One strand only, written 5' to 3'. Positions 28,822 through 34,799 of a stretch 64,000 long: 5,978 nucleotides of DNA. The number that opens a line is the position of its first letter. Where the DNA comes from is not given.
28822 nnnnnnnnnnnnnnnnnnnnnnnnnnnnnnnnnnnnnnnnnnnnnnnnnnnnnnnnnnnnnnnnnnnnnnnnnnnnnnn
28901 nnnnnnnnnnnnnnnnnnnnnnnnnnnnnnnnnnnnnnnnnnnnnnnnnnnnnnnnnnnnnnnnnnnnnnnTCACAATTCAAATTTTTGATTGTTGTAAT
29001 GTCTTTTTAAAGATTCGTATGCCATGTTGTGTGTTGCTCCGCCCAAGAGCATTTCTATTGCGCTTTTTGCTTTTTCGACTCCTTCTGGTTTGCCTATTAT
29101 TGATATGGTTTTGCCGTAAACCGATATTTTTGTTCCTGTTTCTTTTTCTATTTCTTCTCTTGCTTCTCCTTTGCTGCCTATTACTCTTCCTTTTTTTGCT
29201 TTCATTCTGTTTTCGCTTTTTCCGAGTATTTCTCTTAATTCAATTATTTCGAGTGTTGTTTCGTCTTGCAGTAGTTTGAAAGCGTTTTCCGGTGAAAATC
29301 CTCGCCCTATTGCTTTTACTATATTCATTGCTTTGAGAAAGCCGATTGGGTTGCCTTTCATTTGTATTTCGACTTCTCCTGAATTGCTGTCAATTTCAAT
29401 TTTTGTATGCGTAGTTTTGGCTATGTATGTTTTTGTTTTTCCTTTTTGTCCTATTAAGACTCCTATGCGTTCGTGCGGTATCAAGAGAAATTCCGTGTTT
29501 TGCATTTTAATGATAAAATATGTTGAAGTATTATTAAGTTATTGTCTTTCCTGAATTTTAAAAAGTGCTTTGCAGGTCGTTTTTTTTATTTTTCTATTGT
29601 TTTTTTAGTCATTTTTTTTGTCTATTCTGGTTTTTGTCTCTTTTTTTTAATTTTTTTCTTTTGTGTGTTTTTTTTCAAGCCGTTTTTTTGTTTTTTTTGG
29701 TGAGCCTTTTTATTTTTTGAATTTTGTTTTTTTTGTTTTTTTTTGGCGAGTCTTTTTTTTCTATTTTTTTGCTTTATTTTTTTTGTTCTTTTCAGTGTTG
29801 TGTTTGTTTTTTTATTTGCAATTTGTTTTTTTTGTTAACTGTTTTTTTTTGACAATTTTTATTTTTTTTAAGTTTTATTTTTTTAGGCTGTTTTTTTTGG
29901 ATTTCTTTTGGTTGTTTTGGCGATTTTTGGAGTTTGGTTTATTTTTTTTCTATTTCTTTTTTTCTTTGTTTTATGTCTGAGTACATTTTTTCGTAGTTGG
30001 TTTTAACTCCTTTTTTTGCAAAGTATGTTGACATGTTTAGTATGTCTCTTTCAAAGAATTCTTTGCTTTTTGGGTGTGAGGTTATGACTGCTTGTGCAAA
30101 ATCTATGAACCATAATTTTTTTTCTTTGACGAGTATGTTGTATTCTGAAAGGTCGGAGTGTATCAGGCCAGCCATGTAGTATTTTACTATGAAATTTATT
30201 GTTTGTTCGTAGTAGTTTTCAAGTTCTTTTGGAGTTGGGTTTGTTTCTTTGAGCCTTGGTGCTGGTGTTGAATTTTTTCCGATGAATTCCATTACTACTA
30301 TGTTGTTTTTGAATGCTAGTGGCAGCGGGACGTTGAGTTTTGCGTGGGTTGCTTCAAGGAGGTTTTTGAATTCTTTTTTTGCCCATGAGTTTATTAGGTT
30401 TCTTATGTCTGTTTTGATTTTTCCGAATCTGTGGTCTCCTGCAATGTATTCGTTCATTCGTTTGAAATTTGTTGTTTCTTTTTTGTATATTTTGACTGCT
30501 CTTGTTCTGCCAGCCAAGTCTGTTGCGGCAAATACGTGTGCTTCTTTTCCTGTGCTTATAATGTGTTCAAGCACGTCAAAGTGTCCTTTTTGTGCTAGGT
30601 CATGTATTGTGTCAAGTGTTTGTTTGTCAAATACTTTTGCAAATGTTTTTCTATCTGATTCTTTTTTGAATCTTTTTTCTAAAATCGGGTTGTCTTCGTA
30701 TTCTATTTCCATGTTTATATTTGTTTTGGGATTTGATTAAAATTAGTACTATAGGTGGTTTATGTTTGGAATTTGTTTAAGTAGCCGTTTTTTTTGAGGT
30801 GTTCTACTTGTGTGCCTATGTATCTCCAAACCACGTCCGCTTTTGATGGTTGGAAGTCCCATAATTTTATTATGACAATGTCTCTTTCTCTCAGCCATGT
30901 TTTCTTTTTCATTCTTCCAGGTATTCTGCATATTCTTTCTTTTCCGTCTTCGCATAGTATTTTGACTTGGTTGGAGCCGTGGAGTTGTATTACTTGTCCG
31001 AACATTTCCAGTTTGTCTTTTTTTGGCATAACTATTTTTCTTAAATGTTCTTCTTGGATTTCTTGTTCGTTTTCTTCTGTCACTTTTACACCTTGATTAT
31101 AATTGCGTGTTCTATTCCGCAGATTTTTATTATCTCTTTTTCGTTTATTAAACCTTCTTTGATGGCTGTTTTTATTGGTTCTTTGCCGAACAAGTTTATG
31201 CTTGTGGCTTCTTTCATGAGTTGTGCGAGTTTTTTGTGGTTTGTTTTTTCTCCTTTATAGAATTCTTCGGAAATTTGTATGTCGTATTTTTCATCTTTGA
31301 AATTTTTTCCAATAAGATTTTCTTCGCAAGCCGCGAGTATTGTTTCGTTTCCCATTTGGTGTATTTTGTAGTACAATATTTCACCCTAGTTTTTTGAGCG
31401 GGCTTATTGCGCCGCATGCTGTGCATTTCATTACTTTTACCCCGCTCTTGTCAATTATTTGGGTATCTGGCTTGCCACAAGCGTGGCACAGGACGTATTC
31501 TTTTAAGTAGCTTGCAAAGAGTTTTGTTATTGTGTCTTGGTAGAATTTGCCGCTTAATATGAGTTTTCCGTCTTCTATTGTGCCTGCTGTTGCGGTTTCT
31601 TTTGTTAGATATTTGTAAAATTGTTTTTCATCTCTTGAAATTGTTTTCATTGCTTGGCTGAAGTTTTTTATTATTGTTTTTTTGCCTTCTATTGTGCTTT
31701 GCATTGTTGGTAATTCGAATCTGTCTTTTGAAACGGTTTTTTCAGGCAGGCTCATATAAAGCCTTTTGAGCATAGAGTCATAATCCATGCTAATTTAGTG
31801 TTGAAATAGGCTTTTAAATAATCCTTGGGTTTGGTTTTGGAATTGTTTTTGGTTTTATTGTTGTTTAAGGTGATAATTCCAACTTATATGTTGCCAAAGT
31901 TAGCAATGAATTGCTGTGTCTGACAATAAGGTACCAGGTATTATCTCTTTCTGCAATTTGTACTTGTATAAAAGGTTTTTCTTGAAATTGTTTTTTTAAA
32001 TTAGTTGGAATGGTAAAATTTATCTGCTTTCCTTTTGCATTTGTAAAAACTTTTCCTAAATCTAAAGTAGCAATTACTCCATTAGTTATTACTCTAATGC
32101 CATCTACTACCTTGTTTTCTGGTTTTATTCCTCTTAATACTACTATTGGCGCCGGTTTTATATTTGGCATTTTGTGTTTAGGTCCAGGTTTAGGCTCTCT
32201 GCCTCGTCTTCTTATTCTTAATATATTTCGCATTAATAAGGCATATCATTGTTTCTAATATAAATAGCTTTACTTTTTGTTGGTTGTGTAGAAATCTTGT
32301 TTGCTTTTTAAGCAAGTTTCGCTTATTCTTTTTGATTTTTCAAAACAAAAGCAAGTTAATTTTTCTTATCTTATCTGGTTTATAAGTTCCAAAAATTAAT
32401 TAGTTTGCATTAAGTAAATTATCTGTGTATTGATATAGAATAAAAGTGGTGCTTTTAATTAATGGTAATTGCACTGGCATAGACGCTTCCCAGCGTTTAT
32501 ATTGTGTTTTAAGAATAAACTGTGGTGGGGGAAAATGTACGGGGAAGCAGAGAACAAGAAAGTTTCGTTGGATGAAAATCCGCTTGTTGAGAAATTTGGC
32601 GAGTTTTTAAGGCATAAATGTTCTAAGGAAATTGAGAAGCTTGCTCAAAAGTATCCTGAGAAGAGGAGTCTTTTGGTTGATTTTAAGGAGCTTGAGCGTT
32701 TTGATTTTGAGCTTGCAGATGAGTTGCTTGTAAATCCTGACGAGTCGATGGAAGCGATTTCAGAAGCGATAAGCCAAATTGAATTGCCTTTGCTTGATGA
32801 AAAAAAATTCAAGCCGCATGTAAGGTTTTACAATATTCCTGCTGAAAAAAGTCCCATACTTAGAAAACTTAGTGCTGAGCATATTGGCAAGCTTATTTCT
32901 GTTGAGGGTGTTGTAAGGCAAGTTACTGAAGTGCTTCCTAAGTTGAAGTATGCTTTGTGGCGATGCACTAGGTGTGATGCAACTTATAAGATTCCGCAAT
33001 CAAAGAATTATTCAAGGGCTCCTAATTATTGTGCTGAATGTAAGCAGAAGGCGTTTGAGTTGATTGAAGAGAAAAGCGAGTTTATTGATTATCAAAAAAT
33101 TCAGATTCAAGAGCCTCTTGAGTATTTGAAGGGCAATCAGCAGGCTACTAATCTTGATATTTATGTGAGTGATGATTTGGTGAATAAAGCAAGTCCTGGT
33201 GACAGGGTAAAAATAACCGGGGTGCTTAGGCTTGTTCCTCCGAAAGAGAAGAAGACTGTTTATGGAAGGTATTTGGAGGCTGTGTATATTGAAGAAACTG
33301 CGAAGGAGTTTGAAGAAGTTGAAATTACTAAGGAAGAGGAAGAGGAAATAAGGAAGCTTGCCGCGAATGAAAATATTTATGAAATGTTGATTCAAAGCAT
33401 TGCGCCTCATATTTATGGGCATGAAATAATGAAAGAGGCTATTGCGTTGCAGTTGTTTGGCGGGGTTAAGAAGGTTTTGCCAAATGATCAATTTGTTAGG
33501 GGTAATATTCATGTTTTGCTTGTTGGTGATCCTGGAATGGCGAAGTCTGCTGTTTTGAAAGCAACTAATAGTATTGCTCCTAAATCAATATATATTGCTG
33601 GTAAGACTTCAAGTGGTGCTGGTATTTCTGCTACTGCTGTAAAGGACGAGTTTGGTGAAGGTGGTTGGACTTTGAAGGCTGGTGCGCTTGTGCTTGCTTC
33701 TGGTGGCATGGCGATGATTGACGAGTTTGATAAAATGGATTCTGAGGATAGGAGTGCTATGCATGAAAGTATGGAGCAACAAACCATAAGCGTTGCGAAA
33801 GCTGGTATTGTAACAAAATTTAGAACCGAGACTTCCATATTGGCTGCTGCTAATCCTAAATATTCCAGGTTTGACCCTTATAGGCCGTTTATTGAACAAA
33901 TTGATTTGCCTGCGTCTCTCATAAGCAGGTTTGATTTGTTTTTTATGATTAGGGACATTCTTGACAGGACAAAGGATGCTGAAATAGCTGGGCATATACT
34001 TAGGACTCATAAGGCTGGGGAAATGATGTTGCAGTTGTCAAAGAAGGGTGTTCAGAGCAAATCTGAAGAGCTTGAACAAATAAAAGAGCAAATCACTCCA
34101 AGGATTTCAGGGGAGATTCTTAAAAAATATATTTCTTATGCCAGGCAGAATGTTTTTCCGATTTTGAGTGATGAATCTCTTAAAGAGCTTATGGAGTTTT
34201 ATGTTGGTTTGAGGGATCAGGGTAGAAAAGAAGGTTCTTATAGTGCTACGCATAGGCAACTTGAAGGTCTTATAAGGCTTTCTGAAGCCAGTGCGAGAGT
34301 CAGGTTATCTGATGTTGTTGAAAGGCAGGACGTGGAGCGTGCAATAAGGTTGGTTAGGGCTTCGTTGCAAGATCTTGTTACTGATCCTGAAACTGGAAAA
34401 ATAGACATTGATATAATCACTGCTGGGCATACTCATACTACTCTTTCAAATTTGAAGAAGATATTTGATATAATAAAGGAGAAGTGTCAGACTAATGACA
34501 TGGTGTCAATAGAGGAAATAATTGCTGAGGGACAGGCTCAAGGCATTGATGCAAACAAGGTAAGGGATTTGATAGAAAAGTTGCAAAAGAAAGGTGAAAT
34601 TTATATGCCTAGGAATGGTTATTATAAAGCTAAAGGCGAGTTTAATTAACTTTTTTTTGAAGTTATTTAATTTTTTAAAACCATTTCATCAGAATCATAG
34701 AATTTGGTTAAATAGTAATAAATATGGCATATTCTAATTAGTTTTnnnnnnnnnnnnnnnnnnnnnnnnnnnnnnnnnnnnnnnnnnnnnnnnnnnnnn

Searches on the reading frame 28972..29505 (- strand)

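Call 97: search_protein_families(library=pfam, proteins=[window:28972-29505:-], max_evalue=0.001)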
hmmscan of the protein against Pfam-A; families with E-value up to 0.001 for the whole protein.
window:28972-29505:- (177 aa): 6 families
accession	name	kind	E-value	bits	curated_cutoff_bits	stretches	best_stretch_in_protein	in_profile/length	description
PF00013.35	KH_1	-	2.5e-19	69.2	21.5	2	104-151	10-65/66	KH domain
PF21800.4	KH_KRR1_2nd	-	2.4e-11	43.9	27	1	84-153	2-70/91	KRR1 small subunit processome component, second KH domain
PF22675.2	KH-I_KHDC4-BBP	-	1.9e-06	28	30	0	106-142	9-45/76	KHDC4/BBP-like, KH-domain type I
PF22891.2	KH_PNO1_2nd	-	2.7e-05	24.7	27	0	86-167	3-84/90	Eukaryotic type KH-domain (KH-domain type I) (327.11.2)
PF24668.1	KH_Vigilin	-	0.00012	22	27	0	118-150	6-43/50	Vigilin KH domain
PF07650.23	KH_2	-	0.00022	21.4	22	0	102-136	33-68/78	KH domain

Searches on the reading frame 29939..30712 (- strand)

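Call 97: search_protein_families(library=pfam, proteins=[window:29939-30712:-], max_evalue=0.001)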
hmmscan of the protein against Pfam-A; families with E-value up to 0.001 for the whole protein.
window:29939-30712:- (257 aa): 4 families
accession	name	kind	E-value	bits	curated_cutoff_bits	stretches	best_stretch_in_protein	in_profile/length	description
PF01163.29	RIO1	-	7.7e-60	202.2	22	1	60-240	2-184/187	RIO domain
PF00069.31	Pkinase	-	3.6e-06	27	31.7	1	50-231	5-164/263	Protein kinase domain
PF06293.20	Kdo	-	0.00066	19.6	21.3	0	106-213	53-174/207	Lipopolysaccharide kinase (Kdo/WaaP) family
PF03109.22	ABC1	-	0.00088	18.9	22.9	0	112-208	117-214/244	ABC1 atypical kinase-like domain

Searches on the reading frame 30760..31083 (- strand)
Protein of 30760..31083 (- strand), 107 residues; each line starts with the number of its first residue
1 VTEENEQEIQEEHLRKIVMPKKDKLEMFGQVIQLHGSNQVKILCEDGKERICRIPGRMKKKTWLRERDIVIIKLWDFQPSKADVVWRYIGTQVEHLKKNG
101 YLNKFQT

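Call 97: search_protein_families(library=pfam, proteins=[window:30760-31083:-], max_evalue=0.001)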
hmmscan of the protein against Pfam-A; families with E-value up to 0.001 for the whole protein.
window:30760-31083:- (107 aa): 1 family
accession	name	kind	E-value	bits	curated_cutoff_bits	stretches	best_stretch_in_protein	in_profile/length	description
PF01176.25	eIF-1a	-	4.2e-22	78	30.2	1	26-87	2-64/64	Translation initiation factor 1A / IF-1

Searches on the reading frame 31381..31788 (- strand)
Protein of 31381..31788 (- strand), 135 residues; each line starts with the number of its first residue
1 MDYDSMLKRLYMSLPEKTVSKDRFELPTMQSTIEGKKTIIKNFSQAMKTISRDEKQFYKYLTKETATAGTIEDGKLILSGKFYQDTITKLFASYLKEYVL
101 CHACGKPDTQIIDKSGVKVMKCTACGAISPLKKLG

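Call 97: search_protein_families(library=pfam, proteins=[window:31381-31788:-], max_evalue=0.001)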
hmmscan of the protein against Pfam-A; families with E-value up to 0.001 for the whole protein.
window:31381-31788:- (135 aa): 1 family
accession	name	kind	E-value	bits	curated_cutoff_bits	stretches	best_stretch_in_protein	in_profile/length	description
PF01873.23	eIF-5_eIF-2B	-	2.5e-34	118.1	27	1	17-127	4-116/117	Domain found in IF2B/IF5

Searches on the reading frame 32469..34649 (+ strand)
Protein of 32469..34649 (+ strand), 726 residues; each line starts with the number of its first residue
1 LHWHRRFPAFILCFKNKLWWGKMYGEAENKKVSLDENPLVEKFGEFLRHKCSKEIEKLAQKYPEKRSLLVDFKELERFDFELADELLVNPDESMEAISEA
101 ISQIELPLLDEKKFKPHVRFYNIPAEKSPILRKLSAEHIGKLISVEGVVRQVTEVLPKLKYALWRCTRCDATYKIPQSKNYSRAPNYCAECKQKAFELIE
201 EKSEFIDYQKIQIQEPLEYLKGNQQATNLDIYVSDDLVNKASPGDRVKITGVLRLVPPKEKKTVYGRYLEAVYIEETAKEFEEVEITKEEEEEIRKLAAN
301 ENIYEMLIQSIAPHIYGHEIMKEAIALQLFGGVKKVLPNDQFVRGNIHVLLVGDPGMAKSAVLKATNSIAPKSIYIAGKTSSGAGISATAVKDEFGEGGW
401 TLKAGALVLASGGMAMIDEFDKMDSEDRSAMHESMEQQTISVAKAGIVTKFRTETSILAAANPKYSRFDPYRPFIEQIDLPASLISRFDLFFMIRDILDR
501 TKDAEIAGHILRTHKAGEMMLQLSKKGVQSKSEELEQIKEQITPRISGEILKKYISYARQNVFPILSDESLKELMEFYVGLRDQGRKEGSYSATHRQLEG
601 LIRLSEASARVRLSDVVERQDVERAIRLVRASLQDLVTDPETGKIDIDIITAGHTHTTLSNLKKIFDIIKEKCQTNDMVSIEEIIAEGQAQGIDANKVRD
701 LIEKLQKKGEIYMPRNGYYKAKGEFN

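Call 97: search_protein_families(library=pfam, proteins=[window:32469-34649:+], max_evalue=0.001)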
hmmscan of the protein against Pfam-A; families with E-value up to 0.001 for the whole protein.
window:32469-34649:+ (726 aa): 9 families
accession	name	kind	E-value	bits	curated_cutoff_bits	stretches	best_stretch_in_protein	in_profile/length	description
PF00493.29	MCM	-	3.3e-89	298.3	23.3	1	291-514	2-224/224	MCM P-loop domain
PF17207.9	MCM_OB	-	5.3e-32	110.7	24.8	1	131-256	2-125/126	MCM OB domain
PF17855.7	MCM_lid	-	8.2e-29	100.4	27.4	1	549-633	1-87/87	MCM AAA-lid domain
PF01078.27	Mg_chelatase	-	1.1e-08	35.2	20.3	1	398-463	93-158/207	Magnesium chelatase, subunit ChlI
PF14551.11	MCM_N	-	7.4e-07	30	24.9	1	41-121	2-94/95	MCM N-terminal domain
PF07728.20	AAA_5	-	1.7e-05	25.3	22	1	348-465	1-125/139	AAA domain (dynein-related subfamily)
PF08784.17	RPA_C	-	0.00027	22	22.6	1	660-712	50-100/106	Replication protein A C terminal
PF21120.3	MCM_WH_arc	-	0.00089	19.7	26.1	0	663-720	4-63/63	Archaeal MCM, winged-helix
PF22798.2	DUF5817_CT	-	0.00093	19.4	29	0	675-718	9-52/54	DUF5817, C-terminal domain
